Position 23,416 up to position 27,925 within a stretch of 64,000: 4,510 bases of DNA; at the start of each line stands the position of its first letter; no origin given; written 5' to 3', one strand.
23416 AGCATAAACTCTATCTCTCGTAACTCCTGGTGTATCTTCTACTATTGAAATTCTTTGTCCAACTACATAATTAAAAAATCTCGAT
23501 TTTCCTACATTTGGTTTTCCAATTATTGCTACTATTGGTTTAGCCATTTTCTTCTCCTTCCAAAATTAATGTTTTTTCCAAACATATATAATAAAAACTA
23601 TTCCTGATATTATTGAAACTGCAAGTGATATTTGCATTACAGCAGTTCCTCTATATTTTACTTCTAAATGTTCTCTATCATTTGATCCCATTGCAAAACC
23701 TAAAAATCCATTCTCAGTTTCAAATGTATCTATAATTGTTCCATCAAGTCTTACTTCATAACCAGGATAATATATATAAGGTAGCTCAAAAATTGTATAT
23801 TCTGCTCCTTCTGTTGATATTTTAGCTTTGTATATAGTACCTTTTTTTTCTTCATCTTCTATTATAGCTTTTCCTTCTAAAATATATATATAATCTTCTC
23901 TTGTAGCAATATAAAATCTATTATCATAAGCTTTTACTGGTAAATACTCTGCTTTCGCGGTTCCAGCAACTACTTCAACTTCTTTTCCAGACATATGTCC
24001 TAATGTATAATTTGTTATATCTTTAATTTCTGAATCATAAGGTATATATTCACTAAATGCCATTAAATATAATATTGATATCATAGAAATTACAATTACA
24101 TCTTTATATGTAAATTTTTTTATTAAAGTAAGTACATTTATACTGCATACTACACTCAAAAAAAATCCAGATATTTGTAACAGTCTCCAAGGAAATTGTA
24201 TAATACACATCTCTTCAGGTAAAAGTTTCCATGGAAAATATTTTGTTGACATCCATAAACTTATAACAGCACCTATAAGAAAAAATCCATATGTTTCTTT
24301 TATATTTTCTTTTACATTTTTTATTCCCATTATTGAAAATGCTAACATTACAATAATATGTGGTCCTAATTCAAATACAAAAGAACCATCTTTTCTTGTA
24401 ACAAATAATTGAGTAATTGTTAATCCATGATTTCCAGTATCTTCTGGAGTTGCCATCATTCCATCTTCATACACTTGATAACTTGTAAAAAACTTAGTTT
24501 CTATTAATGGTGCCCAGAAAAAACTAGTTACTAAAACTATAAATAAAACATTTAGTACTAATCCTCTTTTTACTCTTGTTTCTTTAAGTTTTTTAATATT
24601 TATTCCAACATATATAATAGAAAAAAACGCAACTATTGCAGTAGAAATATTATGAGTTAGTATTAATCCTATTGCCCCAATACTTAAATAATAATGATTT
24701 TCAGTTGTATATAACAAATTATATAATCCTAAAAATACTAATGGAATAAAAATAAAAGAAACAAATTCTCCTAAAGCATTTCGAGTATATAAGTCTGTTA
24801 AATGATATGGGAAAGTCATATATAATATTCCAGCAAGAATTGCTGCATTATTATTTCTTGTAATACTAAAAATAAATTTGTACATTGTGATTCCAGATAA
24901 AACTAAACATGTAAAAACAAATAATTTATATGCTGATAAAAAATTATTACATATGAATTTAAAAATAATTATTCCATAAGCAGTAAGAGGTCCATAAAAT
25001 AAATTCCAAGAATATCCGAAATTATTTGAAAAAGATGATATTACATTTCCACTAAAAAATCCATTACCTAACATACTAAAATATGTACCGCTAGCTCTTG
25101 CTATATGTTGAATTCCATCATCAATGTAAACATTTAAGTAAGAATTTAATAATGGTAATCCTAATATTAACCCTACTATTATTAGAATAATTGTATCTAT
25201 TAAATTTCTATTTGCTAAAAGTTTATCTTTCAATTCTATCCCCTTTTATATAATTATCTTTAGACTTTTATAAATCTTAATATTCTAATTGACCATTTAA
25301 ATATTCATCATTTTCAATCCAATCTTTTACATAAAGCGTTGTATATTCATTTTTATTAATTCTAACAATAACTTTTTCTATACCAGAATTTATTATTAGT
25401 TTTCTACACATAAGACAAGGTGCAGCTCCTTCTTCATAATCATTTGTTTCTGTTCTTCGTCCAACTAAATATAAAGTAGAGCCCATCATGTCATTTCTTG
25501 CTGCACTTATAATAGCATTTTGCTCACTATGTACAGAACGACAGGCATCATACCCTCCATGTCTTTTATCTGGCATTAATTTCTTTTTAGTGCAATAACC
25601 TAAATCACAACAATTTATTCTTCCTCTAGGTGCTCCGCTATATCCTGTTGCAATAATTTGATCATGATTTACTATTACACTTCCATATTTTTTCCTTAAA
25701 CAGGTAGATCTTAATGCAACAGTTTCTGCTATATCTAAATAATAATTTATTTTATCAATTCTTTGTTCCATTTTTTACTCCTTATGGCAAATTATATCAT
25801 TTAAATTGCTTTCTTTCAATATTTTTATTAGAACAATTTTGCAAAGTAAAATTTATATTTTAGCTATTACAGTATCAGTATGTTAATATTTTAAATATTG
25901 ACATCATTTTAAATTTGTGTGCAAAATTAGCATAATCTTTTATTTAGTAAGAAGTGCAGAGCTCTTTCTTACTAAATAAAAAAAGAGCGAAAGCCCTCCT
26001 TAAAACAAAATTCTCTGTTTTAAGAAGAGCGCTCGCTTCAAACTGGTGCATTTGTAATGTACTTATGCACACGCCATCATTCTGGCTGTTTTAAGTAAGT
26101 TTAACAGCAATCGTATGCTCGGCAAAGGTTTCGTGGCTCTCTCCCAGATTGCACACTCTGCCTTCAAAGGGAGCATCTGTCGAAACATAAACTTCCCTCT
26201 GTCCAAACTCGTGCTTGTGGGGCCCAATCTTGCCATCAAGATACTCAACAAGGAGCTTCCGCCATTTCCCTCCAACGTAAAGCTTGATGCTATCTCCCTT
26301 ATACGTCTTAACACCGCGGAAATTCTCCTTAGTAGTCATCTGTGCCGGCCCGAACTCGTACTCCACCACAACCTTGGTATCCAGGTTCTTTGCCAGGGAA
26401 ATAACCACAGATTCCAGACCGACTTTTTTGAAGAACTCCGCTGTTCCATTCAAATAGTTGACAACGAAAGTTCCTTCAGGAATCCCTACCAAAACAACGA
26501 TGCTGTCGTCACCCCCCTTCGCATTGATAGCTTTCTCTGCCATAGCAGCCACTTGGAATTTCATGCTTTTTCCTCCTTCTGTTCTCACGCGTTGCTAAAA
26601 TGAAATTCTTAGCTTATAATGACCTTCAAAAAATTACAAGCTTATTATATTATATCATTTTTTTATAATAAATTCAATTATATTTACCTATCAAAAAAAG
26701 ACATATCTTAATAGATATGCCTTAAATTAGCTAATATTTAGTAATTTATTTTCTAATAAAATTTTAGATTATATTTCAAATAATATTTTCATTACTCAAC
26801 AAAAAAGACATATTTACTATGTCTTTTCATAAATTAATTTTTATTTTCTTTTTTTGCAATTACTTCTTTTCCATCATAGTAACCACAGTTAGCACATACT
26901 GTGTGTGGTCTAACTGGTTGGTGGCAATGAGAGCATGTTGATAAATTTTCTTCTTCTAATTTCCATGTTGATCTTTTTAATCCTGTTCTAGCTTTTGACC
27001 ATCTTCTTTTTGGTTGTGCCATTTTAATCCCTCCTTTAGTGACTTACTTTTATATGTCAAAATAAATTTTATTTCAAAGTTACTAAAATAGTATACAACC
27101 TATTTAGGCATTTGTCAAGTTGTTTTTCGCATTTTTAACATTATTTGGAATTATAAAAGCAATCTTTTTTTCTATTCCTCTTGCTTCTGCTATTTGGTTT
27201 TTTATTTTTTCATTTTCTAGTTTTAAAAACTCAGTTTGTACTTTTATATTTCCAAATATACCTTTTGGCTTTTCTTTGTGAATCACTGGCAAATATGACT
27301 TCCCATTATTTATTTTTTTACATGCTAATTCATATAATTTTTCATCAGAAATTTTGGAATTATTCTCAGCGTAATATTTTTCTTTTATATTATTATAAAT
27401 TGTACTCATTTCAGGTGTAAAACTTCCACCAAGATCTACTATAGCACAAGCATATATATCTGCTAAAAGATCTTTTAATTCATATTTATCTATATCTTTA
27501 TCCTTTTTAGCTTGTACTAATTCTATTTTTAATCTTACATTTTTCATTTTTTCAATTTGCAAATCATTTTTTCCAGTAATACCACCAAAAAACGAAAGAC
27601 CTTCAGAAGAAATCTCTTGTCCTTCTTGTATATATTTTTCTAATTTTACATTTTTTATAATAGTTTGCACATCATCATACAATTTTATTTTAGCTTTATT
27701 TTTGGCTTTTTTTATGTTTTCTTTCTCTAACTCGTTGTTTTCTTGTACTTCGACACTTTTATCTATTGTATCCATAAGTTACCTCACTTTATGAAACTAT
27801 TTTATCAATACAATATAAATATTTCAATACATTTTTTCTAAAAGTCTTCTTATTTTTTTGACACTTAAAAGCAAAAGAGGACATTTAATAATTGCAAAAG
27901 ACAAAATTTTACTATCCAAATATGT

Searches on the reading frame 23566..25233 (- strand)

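Call 16: search_protein_families(library=pfam, proteins=[window:23566-25233:-], max_evalue=0.001)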
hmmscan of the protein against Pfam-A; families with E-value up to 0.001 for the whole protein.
window:23566-25233:- (555 aa): 1 family
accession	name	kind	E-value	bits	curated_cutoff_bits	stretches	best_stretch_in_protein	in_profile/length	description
PF10131.15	PTPS_related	-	2.1e-13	50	26.4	1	79-404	3-317/621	6-pyruvoyl-tetrahydropterin synthase related domain; membrane protein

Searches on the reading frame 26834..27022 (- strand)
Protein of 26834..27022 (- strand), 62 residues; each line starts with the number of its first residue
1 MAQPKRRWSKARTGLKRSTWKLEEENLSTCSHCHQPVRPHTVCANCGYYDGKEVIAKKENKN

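Call 16: search_protein_families(library=pfam, proteins=[window:26834-27022:-], max_evalue=0.001)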
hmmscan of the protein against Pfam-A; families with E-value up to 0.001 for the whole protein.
window:26834-27022:- (62 aa): 1 family
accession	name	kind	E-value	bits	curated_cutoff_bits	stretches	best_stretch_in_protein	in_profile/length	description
PF01783.29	Ribosomal_L32p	-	3.1e-23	82.1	21.3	1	2-57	1-56/56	Ribosomal L32p protein family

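Call 79: find_encoding_contigs(protein=window:26834-27022:-, flank=10000, max_places=10)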
Protein window:26834-27022:- (62 aa): 22 contigs read that carry it; 2 places shown.
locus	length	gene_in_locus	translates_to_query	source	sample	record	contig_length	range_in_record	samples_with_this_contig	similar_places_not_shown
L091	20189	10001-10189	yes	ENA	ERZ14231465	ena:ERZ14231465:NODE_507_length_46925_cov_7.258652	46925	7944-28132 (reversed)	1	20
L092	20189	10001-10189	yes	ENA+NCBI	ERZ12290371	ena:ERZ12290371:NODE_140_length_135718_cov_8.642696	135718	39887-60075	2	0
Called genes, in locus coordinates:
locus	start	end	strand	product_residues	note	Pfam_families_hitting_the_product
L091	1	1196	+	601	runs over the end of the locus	PF01841:Transglut_core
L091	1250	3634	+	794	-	PF21764:Invasin_D4 (faint), PF13306:LRR_5, PF00188:CAP, PF22359:Big-like (faint), PF26182:Ig_NUP210_5th (faint), PF26918:Ig_Eae (faint), PF02368:Big_2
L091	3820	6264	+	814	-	PF23952:LRR_EndoS (faint), PF12799:LRR_4 (weak), PF23598:LRR_14, PF13855:LRR_8 (weak), PF12799:LRR_4, PF13306:LRR_5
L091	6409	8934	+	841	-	PF00962:A_deaminase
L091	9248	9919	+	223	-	-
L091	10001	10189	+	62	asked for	PF01783:Ribosomal_L32p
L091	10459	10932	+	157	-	-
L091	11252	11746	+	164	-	PF00383:dCMP_cyt_deam_1, PF14437:MafB19-deam (weak)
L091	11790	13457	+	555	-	-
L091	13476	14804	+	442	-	PF00071:Ras (faint), PF01926:MMR_HSR1, PF02421:FeoB_N, PF00009:GTP_EFTU, PF00009:GTP_EFTU, PF01926:MMR_HSR1, PF02421:FeoB_N, PF14714:KH_dom-like, +5 more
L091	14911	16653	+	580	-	-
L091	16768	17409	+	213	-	PF02660:G3P_acyltransf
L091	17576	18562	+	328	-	PF01210:NAD_Gly3P_dh_N, PF02558:ApbA, PF03446:NAD_binding_2 (weak), PF07479:NAD_Gly3P_dh_C, PF20618:GPD_NAD_C_bact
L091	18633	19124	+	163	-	PF13240:Zn_Ribbon_1 (weak)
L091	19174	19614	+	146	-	PF02580:Tyr_Deacylase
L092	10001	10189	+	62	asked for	PF01783:Ribosomal_L32p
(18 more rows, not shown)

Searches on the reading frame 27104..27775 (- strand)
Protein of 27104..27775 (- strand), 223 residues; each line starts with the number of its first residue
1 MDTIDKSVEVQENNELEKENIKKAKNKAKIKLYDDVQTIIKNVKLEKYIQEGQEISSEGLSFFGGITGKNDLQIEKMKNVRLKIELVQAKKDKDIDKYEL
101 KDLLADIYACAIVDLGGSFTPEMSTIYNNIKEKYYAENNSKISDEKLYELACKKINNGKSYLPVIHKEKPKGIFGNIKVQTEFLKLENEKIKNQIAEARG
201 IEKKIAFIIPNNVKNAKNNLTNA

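Call 5: search_protein_families(library=padloc, proteins=[window:27104-27775:-], max_evalue=1)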
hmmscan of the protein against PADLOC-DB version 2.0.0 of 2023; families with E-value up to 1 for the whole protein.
window:27104-27775:- (223 aa): 1 family
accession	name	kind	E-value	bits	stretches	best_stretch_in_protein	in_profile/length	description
PDLC02463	BrxB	-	0.29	9.2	1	121-207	44-130/193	BrxB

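Call 16: search_protein_families(library=pfam, proteins=[window:27104-27775:-], max_evalue=0.001)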
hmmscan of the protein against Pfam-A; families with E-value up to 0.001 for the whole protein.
window:27104-27775:- (223 aa): 0 families

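Call 47: search_protein_families(library=ncbifam, proteins=[window:27104-27775:-], max_evalue=0.001)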
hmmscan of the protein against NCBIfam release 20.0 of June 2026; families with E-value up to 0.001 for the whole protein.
window:27104-27775:- (223 aa): 0 families
